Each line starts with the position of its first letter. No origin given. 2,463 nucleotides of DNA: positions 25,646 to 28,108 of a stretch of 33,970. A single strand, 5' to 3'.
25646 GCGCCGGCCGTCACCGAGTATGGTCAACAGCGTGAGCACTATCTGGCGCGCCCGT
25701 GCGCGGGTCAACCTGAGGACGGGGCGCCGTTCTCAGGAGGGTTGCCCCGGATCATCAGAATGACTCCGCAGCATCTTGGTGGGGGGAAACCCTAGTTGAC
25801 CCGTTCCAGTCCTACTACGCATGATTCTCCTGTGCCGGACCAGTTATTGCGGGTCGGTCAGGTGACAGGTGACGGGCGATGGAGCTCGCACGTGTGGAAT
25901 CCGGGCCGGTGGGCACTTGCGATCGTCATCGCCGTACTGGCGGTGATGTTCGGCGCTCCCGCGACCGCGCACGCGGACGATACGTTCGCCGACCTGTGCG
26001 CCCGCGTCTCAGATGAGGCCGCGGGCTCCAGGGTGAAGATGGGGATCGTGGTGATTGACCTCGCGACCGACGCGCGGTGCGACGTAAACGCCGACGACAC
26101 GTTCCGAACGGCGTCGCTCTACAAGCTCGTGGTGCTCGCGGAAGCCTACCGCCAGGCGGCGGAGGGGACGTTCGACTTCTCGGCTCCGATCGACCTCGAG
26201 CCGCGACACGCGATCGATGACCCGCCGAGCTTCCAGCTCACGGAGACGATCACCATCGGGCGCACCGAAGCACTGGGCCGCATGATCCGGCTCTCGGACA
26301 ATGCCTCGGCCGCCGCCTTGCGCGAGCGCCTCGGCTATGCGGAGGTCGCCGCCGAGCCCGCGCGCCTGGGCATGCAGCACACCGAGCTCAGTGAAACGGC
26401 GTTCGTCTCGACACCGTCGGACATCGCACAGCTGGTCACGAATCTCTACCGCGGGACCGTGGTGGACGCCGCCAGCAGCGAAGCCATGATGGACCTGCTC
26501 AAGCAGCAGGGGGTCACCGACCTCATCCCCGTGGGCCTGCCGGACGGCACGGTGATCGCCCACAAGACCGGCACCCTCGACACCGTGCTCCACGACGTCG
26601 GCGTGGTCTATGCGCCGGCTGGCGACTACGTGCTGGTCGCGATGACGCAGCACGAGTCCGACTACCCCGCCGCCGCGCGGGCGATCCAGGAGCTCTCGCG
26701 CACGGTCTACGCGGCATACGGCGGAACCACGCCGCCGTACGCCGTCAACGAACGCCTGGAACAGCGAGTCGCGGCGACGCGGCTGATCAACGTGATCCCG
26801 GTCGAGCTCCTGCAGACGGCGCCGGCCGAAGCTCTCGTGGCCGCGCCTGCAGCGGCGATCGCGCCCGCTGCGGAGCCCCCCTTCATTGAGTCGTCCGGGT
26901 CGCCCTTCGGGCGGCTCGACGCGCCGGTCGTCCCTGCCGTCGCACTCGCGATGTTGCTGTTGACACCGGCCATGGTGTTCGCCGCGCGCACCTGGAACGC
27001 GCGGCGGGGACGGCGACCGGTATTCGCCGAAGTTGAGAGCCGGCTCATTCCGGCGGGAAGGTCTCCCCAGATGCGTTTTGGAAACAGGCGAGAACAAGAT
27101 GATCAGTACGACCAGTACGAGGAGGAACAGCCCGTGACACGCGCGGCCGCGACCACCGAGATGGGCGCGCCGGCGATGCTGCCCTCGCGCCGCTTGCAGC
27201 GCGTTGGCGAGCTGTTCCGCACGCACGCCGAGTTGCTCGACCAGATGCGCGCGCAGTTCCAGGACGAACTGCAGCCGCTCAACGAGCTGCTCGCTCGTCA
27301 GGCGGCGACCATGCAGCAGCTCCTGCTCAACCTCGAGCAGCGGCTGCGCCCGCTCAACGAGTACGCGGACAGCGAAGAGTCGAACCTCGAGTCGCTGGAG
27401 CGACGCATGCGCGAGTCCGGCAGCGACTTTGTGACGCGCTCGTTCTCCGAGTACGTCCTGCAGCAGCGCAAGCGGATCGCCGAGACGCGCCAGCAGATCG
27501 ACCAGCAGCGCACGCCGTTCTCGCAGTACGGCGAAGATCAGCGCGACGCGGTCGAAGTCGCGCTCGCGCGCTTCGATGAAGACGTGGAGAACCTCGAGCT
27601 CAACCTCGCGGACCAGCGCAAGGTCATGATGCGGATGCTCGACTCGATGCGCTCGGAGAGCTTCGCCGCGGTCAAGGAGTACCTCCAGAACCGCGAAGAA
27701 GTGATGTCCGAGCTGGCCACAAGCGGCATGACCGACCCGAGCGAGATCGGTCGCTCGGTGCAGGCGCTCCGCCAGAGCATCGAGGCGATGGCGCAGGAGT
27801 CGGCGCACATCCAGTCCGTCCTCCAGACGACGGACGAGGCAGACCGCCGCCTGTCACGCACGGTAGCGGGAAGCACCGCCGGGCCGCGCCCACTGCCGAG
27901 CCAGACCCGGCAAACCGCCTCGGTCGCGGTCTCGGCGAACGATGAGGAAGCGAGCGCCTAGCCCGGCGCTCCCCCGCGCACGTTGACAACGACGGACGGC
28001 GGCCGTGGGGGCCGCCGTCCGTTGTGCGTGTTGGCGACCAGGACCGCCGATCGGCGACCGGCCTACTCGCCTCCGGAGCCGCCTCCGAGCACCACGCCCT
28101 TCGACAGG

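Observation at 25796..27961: Class-A beta-lactamase-like ectodomain joined through a TM helix to a long cytoplasmic coiled-coil: candidate novel transmembrane sensor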

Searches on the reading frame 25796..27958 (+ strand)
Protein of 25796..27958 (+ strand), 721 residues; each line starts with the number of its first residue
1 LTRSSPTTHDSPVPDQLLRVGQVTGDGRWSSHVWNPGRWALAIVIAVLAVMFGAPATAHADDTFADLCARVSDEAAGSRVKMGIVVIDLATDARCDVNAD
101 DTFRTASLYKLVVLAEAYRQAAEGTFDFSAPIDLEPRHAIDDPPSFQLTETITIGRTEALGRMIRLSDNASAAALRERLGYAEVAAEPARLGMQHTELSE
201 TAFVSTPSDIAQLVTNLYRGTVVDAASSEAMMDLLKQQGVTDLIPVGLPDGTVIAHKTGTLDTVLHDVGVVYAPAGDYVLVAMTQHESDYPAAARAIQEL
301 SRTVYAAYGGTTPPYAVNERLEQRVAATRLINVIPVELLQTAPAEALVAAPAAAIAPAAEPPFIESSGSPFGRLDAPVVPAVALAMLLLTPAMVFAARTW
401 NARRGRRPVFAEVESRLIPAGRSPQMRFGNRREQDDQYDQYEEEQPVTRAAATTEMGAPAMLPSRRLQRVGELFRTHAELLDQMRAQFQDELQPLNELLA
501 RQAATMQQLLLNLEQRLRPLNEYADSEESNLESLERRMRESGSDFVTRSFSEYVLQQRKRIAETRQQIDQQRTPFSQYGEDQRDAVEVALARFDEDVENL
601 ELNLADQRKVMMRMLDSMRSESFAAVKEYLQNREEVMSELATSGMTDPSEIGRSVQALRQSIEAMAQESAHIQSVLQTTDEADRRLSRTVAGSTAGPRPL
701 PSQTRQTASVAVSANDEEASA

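Call 3: search_protein_families(library=pfam, proteins=[window:25796-27958:+], max_evalue=1)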
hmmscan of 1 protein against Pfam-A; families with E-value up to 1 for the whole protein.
window:25796-27958:+ (721 aa): 8 families
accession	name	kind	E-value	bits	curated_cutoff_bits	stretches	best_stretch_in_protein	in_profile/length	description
PF13354.11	Beta-lactamase2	-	4.9e-44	150.7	22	1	83-284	1-214/214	Beta-lactamase enzyme family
PF00144.29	Beta-lactamase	-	5.3e-06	26.3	27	2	186-294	206-321/329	Beta-lactamase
PF12779.12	WXXGXW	-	0.2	12.2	18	1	19-39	1-25/26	WXXGXW repeat (2 copies)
PF21037.2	CCDC138_cc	-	0.39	11.2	27.1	0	469-515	5-50/59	Coiled-coil-domain-containing protein 138, coiled-coil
PF07889.17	DUF1664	-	0.71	10.4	34.6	1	603-681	38-115/124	Protein of unknown function (DUF1664)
PF20667.3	Sec10_N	-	0.84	10.2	27.4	1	472-539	6-73/118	Exocyst complex component Sec10, N-terminal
PF04513.17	Baculo_PEP_C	-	0.86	10.1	38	0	478-533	37-92/140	Baculovirus polyhedron envelope protein, PEP, C terminus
PF06391.18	MAT1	-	0.89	9.8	25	1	566-679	59-174/201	CDK-activating kinase assembly factor MAT1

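Call 4: search_protein_families(library=ncbifam, proteins=[window:25796-27958:+], max_evalue=1)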
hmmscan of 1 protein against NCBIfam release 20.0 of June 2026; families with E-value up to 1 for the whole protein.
window:25796-27958:+ (721 aa): 42 families (the best 25 are shown)
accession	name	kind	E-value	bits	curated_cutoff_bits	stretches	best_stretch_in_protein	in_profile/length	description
NF033103.1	bla_class_A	equivalog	4.9e-23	81.6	200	1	77-307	8-256/257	class A beta-lactamase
NF012099.1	SubclassA2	equivalog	2.6e-08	33.3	320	1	203-308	155-270/275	class A beta-lactamase, subclass A2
NF040780.1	blaHBL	exception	5.1e-08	32.6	580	1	57-304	32-292/304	HBL family class A beta-lactamase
NF000512.2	blaSGM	exception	8.2e-07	28.7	500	1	80-302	32-270/285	SGM family class A beta-lactamase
NF041270.1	bla_Bcer_III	exception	1.1e-06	28.2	670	1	194-286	192-287/314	class A beta-lactamase BlaIII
NF012167.0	classA_firm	exception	4.9e-06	26.2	427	1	81-287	12-231/255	class A beta-lactamase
NF000321.3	blaPEN-Bpc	exception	1.5e-05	24.2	580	1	43-285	11-270/295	PEN family class A beta-lactamase, Bpc-type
NF000481.1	carbeni_gen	exception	1.8e-05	24.4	430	1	62-264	18-234/284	CARB/PSE/RTG family carbenicillin-hydrolyzing class A beta-lactamase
NF000298.2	blaTLA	exception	6.8e-05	22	640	1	203-284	189-278/309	TLA family extended-spectrum class A beta-lactamase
NF000275.2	blaPLA_ORN_TER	exception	0.00015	21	550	1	52-276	15-249/291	PLA/ORN/TER family class A beta-lactamase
NF000414.2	blaPME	exception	0.00021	20.7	650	1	39-186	11-160/309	PME family extended-spectrum class A beta-lactamase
NF000324.2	blaLUT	exception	0.0003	20.1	600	1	45-294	16-278/296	LUT family class A beta-lactamase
NF050797.1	blaCESS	exception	0.00031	20.1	525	1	41-276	17-260/296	CESS family extended-spectrum class A beta-lactamase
NF012156.1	blaP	exception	0.00031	19.9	660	1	209-285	196-277/307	class A beta-lactamase BlaP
NF000447.2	bla-A_Chryseo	exception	0.00035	19.9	510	1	204-306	176-288/292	CGA/CIA family class A beta-lactamase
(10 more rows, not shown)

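Call 6: find_homologous_proteins(query=window:25796-27958:+, max_evalue=0.001)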
Query window:25796-27958:+ (721 aa): 44 proteins with E <= 0.001 among 8000 candidates.
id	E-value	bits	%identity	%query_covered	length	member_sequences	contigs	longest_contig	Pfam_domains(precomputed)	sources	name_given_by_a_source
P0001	0.0e+0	1174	82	93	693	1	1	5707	PF13354.13,PF00144.30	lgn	-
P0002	0.0e+0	1139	79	94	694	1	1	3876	PF13354.13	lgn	-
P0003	3.5e-235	801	60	95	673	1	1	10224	PF13354.13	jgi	jgi:beta-lactamase class A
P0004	7.5e-234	796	60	94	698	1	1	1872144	PF13354.13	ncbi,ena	-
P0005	3.7e-226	771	58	95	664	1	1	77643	PF13354.13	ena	-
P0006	2.5e-179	616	55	36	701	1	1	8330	PF13354.13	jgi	jgi:beta-lactamase class A/uncharacterized membrane-anchored protein YhcB (DUF1043 family)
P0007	1.1e-173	598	72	55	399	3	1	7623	PF13354.13,PF00144.30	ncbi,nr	ncbi:MAG: class A beta-lactamase-related serine hydrolase [Chloroflexi bacterium]|nr:class A beta-la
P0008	3.0e-170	586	58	77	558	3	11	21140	PF13354.13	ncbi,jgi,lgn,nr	ncbi:MAG: hypothetical protein FJZ92_02935 [Chloroflexi bacterium]|nr:hypothetical protein [Chlorofl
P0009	1.8e-164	567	48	91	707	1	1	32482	PF13354.13,PF00144.30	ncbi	-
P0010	3.9e-161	556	46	92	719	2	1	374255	PF13354.13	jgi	-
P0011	1.7e-160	554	46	93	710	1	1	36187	PF13354.13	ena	-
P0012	3.9e-159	549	47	91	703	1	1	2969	PF13354.13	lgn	-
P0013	5.6e-159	549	47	88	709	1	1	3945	PF13354.13,PF00144.30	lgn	-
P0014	3.6e-158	546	58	34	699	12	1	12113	PF13354.13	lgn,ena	-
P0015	5.6e-158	546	45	93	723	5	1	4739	PF13354.13,PF00144.30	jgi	-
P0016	1.0e-156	542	46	93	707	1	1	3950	PF13354.13,PF00144.30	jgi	-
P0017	5.7e-156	539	45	92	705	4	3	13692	PF13354.13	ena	-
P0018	5.1e-154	533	45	92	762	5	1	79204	PF13354.13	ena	-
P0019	2.2e-153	531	45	91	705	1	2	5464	PF13354.13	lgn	-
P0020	1.1e-152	528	44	92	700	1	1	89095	PF13354.13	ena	-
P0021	8.3e-151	522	43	94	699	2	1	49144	PF13354.13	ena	-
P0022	1.2e-150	521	48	85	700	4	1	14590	PF13354.13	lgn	-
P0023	1.7e-150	521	46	87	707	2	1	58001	PF13354.13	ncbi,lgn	ncbi:MAG: hypothetical protein AMXMBFR23_27710 [Chloroflexota bacterium]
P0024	2.8e-149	517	54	38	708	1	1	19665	PF13354.13,PF00144.30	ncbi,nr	ncbi:MAG: hypothetical protein HOH95_08555 [Dehalococcoidia bacterium]|nr:hypothetical protein [Deha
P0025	3.0e-147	510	52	40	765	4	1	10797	PF13354.13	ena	-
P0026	9.2e-143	495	44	88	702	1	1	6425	PF13354.13,PF00144.30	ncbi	-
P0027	4.3e-142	493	46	85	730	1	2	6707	PF13354.13,PF00144.30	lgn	-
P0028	2.6e-141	491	50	40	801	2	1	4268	PF13354.13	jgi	jgi:beta-lactamase class A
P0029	5.5e-136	473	49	39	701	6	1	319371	PF13354.13,PF00144.30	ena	-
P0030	3.4e-118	414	52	32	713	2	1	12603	PF13354.13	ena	-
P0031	5.6e-95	338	44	63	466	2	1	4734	PF13354.13,PF00144.30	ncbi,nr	ncbi:MAG: class A beta-lactamase-related serine hydrolase [Chloroflexi bacterium]|nr:class A beta-la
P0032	1.5e-65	240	51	34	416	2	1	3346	PF13354.13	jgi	jgi:beta-lactamase class A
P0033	1.3e-64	237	50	34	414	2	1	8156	PF13354.13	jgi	jgi:beta-lactamase class A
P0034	5.2e-62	229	46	37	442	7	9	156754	PF13354.13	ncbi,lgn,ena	-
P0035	1.4e-61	227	39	47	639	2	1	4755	PF13354.13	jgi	jgi:beta-lactamase class A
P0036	1.5e-58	217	42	38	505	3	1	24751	PF13354.13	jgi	-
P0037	2.0e-58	217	42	38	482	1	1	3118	PF13354.13,PF00144.30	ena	-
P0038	3.6e-56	209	48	35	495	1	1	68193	PF13354.13,PF00144.30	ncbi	-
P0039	9.3e-52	195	46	34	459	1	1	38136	PF13354.13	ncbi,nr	ncbi:MAG: hypothetical protein GEU80_14275 [Dehalococcoidia bacterium]|nr:hypothetical protein [Deha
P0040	1.1e-35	142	38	41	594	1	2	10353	PF13354.13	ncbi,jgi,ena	-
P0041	3.3e-28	117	39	32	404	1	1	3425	PF13354.13,PF00144.30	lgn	-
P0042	7.3e-20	89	33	33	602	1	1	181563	PF13354.13,PF12229.14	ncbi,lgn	-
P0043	4.8e-5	40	35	15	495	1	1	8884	PF13354.13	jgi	jgi:beta-lactamase class A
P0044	7.9e-4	36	35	12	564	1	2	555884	PF13354.13,PF08239.18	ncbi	-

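Call 11: search_solved_structures(query=window:25796-27958:+, max_evalue=0.01, show_alignments=3)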
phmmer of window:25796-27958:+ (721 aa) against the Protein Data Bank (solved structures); distinct sequences matched with E-value up to 0.01: 118 (the best 60 are shown).
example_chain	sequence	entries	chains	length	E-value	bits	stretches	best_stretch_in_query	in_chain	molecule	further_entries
2j9o_A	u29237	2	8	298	4.6e-21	78.4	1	81-315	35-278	TLL2115 PROTEIN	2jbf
2j7v_A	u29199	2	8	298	5e-21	78.3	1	81-315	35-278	TLL2115 PROTEIN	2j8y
4ewf_A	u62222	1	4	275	9.4e-11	44.3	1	73-314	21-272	Beta-lactamase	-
5fqq_A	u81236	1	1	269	8.9e-10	41.1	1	77-308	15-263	GNCA4 LACTAMASE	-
5fqi_A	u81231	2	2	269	9.6e-10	41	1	77-308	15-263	GNCA4 LACTAMASE W229D AND F290W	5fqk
6tww_A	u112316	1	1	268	1.9e-09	40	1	78-308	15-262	Beta-Lactamase (GNCA4)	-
6txd_A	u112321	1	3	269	3.3e-09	39.2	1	77-308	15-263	Beta lactamase (GNCA4-12)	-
5fqm_A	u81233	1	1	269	3.4e-09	39.2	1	76-308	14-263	GNCA BETA LACTAMASE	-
6ty6_A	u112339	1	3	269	3.5e-09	39.1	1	77-308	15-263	Beta lactamase (GNCA4-2)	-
4uhu_A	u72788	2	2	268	4.3e-09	38.8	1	76-308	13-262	GNCA LACTAMASE W229D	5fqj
4b88_A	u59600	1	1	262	5.9e-09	38.4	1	76-307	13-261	BETA-LACTAMASE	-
4c6y_A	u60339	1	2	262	8.6e-09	37.8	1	78-307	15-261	BETA-LACTAMASE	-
5ghx_A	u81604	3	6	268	2.5e-07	33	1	80-302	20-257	Beta-lactamase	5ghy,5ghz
3soi_A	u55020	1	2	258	3.8e-07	32.4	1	80-287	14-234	Beta-lactamase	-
6yrs_A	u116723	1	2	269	5.3e-07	31.9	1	77-308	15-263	ancestral beta-lactamase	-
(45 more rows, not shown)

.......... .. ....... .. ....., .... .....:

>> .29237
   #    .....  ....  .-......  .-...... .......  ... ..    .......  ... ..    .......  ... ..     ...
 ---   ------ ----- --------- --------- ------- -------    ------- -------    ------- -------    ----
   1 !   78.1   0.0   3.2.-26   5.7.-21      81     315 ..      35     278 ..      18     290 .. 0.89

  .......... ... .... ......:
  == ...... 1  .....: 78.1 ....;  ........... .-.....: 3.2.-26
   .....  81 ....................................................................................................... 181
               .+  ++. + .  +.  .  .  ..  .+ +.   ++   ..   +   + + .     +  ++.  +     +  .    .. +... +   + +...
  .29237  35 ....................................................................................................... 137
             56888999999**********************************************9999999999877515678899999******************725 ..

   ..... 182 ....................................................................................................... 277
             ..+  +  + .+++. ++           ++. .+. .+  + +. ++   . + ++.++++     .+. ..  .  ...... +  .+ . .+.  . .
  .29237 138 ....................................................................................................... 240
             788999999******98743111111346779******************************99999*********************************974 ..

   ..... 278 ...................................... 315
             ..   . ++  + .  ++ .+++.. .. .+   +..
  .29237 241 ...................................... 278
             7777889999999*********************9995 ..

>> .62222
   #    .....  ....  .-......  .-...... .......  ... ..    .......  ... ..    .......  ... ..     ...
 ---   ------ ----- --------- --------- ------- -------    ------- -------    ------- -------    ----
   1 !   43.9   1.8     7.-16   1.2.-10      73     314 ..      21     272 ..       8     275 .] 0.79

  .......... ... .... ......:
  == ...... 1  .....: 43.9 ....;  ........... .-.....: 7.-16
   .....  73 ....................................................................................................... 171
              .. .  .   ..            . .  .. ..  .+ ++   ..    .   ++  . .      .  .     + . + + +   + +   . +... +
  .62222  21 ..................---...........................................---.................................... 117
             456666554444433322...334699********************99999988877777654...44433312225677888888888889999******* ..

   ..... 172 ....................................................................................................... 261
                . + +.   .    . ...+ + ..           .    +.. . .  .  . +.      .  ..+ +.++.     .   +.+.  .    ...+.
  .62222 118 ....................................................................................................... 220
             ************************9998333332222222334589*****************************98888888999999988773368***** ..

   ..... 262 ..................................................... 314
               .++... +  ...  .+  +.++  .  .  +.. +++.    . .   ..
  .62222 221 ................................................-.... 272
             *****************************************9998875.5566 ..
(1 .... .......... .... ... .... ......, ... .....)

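Call 28: predict_structure(alignment_id=A1)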
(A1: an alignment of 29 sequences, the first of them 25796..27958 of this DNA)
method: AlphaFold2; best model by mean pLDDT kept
length: 721 residues; sequences in the alignment: 29
mean_pLDDT: 75.1   pTM: 0.46
mean pLDDT of the five models: 75.1, 73.5, 68.2, 68.1, 67.5
residues with pLDDT >= 90: 267; 70-90: 234; 50-70: 48; < 50: 172
segments of 3 or more residues with pLDDT < 50: 1-35, 53-59, 333-377, 404-462, 696-721
pLDDT, mean of each block of 10 residues (from residue 1): 37 40 38 54 78 47 90 96 98 97 93 98 98 95 88 98 95 97 96 92 93 98 97 96 97 96 95 97 95 98 95 72 58 47 37 37 37 45 74 74 47 38 35 35 31 31 62 81 84 82 85 89 93 92 84 92 92 87 83 85 82 74 79 83 81 83 79 81 77 51 39 33 38
secondary structure, 60 per line:
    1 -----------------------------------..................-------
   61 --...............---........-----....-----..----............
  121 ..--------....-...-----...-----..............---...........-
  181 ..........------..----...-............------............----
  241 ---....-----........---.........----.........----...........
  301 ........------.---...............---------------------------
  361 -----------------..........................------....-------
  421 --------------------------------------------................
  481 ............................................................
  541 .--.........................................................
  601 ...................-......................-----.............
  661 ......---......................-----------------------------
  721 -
elements in order (helices of 4 or more, strands of 3 or more residues): H36-53 H64-77 E81-88 E94-97 H109-122 E131-134 E152-155 H156-165 H169-179 H181-190 E203-205 H207-218 H225-236 H244-247 E253-260 E264-272 E277-285 H290-308 H319-333 H378-403 H410-413 H465-541 H544-619 H621-642 H648-666 H670-691

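Call 55: find_encoding_contigs(protein=P0022, flank=10000, max_places=2)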
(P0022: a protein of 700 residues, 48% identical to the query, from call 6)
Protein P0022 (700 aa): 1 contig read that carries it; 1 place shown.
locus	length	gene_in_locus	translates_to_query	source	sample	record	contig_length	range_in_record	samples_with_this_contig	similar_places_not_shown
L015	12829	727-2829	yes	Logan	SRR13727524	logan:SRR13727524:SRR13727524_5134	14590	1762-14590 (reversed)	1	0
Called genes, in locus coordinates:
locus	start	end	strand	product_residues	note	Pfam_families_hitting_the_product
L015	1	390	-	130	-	?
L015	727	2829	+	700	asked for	PF13354:Beta-lactamase2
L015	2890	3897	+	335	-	PF02826:2-Hacid_dh_C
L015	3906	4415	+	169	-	PF00583:Acetyltransf_1, PF13673:Acetyltransf_10 (weak), PF13508:Acetyltransf_7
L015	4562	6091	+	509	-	PF10502:Peptidase_S26 (weak)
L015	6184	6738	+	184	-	PF12389:Peptidase_M73 (faint)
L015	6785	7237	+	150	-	PF00041:fn3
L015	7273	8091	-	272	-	PF01613:Flavin_Reduct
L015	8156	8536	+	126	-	-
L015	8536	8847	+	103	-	PF24037:DUF7346 (weak), PF12840:HTH_20, PF01022:HTH_5, PF01047:MarR (weak), PF12802:MarR_2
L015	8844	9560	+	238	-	PF07853:DUF1648, PF13630:SdpI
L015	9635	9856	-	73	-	-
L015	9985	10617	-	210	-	PF10087:DUF2325 (weak)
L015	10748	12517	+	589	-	PF00082:Peptidase_S8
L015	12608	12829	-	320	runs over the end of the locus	-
